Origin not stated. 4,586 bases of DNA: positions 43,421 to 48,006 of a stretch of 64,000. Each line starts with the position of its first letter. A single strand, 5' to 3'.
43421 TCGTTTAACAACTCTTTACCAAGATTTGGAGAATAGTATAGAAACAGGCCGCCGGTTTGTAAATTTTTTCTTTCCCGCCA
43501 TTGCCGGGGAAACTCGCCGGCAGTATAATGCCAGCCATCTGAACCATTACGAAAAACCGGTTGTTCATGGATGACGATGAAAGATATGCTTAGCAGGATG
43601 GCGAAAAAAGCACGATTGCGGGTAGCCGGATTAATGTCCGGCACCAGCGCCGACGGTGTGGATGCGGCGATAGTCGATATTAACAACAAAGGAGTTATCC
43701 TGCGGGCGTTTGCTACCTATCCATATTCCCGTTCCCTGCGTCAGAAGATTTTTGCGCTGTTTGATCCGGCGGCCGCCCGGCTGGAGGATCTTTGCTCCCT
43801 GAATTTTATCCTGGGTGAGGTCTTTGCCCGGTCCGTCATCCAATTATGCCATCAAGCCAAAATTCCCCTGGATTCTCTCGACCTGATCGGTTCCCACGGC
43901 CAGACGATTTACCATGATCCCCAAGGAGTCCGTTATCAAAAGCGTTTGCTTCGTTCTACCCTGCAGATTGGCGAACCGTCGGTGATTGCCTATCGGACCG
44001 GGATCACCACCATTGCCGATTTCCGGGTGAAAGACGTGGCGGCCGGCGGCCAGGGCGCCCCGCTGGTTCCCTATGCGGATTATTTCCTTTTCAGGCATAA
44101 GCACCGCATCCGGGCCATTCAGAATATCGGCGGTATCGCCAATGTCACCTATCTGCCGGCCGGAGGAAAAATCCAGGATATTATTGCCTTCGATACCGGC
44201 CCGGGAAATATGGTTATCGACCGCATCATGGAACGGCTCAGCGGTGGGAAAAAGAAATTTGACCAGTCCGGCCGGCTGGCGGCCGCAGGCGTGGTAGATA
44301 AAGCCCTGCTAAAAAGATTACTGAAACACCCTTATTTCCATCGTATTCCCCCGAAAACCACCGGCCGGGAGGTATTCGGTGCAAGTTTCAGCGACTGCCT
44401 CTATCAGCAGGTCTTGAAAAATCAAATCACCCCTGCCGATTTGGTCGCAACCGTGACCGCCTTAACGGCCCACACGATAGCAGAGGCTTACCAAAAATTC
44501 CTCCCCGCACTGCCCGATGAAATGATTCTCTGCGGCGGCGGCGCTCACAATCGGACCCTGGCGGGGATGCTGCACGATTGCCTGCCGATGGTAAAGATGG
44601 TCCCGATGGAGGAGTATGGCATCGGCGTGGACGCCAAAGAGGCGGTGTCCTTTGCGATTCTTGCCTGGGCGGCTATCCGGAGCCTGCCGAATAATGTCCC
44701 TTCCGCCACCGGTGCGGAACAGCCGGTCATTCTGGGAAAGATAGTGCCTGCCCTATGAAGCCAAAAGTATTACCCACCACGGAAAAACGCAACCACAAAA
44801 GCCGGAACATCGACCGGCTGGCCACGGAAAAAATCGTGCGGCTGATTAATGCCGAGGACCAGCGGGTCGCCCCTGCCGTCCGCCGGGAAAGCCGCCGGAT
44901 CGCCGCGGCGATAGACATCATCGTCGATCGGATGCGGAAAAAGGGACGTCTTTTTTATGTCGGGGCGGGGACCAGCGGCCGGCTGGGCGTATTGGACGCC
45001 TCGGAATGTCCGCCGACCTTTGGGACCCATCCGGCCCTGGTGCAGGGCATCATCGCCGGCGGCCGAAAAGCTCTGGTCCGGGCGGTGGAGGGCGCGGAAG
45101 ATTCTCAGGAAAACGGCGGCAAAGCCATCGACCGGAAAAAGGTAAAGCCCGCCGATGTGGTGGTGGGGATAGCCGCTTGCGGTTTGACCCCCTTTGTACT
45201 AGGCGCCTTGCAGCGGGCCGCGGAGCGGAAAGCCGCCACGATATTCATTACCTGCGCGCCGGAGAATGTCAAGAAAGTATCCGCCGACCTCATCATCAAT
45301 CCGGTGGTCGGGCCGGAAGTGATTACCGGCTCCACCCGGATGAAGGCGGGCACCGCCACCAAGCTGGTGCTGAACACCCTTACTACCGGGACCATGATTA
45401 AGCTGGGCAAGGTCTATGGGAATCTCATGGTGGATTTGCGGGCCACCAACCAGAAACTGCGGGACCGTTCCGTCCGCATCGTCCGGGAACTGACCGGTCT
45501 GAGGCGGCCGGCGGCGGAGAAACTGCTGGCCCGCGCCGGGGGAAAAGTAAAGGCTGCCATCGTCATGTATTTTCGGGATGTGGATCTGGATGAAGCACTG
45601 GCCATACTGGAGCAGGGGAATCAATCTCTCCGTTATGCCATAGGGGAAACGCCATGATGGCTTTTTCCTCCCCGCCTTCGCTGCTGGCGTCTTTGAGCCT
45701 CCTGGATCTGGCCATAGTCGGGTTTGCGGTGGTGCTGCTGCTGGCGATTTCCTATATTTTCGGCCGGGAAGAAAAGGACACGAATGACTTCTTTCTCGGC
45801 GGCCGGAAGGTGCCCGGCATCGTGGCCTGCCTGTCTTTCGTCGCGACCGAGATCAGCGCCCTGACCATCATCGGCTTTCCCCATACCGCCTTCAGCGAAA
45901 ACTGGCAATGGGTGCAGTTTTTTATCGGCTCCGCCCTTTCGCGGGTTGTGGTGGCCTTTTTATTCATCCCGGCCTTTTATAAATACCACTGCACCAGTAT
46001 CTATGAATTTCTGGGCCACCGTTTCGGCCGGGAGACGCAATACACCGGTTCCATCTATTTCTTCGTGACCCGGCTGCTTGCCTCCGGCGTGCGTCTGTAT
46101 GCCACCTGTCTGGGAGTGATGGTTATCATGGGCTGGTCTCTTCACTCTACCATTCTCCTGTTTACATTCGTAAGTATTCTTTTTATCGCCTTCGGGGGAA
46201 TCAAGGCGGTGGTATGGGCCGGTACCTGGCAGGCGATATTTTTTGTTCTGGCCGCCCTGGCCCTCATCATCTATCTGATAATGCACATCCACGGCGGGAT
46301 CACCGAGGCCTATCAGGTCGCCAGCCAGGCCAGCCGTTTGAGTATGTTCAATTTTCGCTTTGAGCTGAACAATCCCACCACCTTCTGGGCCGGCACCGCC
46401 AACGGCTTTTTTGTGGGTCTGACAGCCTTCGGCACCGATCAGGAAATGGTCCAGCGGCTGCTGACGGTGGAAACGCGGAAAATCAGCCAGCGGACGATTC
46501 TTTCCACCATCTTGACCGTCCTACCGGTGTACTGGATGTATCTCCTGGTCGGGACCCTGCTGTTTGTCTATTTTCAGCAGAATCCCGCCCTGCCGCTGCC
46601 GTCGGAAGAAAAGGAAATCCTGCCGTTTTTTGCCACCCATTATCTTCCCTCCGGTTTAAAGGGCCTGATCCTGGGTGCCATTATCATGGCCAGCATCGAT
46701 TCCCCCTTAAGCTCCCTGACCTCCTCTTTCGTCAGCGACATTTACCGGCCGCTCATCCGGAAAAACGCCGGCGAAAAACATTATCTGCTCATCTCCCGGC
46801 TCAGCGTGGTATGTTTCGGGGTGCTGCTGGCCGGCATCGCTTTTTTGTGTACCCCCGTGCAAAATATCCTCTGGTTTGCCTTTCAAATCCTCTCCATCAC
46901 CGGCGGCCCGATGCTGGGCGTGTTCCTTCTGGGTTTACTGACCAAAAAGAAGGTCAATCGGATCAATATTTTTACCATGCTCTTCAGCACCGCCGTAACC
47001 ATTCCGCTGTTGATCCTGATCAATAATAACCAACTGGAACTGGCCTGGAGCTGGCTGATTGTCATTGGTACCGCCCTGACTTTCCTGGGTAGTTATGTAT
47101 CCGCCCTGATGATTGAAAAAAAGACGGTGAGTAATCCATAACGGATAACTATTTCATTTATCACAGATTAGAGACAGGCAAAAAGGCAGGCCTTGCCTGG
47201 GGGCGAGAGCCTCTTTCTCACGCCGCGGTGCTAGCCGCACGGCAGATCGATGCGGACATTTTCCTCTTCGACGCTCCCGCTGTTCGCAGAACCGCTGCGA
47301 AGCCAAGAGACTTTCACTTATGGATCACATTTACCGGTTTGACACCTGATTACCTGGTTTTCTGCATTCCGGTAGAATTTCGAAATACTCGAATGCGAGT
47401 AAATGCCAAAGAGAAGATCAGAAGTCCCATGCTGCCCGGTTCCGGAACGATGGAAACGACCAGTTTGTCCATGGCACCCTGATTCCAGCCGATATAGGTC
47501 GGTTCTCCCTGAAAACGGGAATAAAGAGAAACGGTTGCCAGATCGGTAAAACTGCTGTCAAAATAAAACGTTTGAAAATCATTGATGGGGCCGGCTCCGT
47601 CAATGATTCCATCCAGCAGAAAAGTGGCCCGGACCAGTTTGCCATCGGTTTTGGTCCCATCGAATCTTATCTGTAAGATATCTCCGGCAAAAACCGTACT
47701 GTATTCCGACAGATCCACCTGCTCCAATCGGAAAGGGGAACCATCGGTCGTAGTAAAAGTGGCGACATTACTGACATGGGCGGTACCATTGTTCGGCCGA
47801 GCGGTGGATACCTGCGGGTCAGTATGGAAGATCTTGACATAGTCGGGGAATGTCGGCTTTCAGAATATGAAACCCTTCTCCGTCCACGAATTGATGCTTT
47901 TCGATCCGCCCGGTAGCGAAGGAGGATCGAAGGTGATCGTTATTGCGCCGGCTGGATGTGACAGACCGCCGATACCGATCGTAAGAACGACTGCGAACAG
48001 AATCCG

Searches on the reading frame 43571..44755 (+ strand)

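Call 60: search_protein_families(library=ncbifam, proteins=[window:43571-44755:+], max_evalue=0.001)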
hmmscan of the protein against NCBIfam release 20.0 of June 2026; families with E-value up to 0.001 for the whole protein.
window:43571-44755:+ (395 aa): 14 families
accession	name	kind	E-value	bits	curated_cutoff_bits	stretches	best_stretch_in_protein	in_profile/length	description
NF007151.0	PRK09585.3-6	equivalog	8.3e-151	502.2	599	1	6-392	3-395/396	anhydro-N-acetylmuramic acid kinase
NF007148.0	PRK09585.3-2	equivalog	8.8e-146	485.5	387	1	10-394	3-385/386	anhydro-N-acetylmuramic acid kinase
NF007142.0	PRK09585.2-1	equivalog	3.2e-129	431.2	435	1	17-392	5-380/384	anhydro-N-acetylmuramic acid kinase AnmK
NF007143.0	PRK09585.2-2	equivalog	1.9e-117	392.3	533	1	17-391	2-378/382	anhydro-N-acetylmuramic acid kinase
NF007139.0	PRK09585.1-3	equivalog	4.5e-108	361.7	367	1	19-393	7-369/370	anhydro-N-acetylmuramic acid kinase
NF007146.0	PRK09585.2-6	equivalog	3.8e-107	358.4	440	1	16-394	1-368/391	anhydro-N-acetylmuramic acid kinase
NF007149.0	PRK09585.3-4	equivalog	1.1e-95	320.9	616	1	7-391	8-395/399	anhydro-N-acetylmuramic acid kinase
NF007150.0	PRK09585.3-5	equivalog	1.9e-88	297.1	585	1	16-392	3-383/393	anhydro-N-acetylmuramic acid kinase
NF007138.0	PRK09585.1-1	equivalog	2.1e-88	296.9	588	1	17-394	5-367/370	anhydro-N-acetylmuramic acid kinase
NF007141.0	PRK09585.1-5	equivalog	5.1e-83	279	352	1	16-392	4-365/370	anhydro-N-acetylmuramic acid kinase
NF007145.0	PRK09585.2-5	equivalog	4.5e-78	263.2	514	1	17-392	2-376/379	anhydro-N-acetylmuramic acid kinase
NF007147.0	PRK09585.3-1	equivalog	5.9e-71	239.5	822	1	17-393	2-363/393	anhydro-N-acetylmuramic acid kinase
NF007140.0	PRK09585.1-4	equivalog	5.5e-69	233.1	605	1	18-393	16-381/382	anhydro-N-acetylmuramic acid kinase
NF007144.0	PRK09585.2-3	equivalog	2.9e-61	207.6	436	1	13-392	3-356/358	anhydro-N-acetylmuramic acid kinase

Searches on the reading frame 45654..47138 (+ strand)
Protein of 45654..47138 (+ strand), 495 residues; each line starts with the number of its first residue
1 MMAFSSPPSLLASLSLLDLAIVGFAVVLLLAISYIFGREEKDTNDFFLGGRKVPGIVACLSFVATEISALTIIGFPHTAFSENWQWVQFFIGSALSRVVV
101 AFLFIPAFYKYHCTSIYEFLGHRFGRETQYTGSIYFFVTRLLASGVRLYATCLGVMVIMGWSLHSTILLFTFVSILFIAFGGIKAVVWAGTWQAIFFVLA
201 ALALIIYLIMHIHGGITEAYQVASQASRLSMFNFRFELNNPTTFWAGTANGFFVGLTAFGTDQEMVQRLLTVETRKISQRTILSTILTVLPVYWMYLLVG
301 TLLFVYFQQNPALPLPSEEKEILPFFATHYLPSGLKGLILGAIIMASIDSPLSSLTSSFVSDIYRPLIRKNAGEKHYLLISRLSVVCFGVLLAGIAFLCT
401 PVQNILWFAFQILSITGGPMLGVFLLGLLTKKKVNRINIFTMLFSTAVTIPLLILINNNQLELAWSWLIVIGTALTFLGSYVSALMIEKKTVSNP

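Call 60: search_protein_families(library=ncbifam, proteins=[window:45654-47138:+], max_evalue=0.001)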
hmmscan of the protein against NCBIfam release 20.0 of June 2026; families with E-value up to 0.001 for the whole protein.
window:45654-47138:+ (495 aa): 7 families
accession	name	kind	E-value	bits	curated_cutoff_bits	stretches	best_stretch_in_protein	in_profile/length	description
TIGR00813.1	sss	superfamily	6.1e-58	196.8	184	1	46-432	1-398/411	sodium/solute symporter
NF007790.0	PRK10484.1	equivalog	3.7e-33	115.2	401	1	25-461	12-459/527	solute:sodium symporter family transporter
TIGR02121.1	Na_Pro_sym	equivalog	5.6e-24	84.7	515.5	1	24-484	9-466/488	sodium/proline symporter PutP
TIGR02119.1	panF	equivalog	1.9e-22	80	328.05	1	22-489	9-470/471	sodium/pantothenate symporter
TIGR03648.1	Na_symport_lg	subfamily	7.7e-14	51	320.75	2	20-219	3-201/547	VC_2705 family sodium/solute symporter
NF011948.0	PRK15419.1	equivalog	9.3e-13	47.8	955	1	24-449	11-440/502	sodium/proline symporter PutP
NF058657.1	MncbAcdTpMctC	equivalog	4.6e-08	32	670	1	16-455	6-455/527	monocarboxylic acid transporter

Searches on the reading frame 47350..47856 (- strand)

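Call 60: search_protein_families(library=ncbifam, proteins=[window:47350-47856:-], max_evalue=0.001)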
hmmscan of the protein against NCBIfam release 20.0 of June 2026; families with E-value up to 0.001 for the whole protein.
window:47350-47856:- (168 aa): 1 family
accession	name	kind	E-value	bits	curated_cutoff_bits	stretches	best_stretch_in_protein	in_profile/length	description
NF038120.1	PEP_CTERM_QFxxD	subfamily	1.6e-10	41.3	80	1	31-153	79-209/215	NF038120 family PEP-CTERM protein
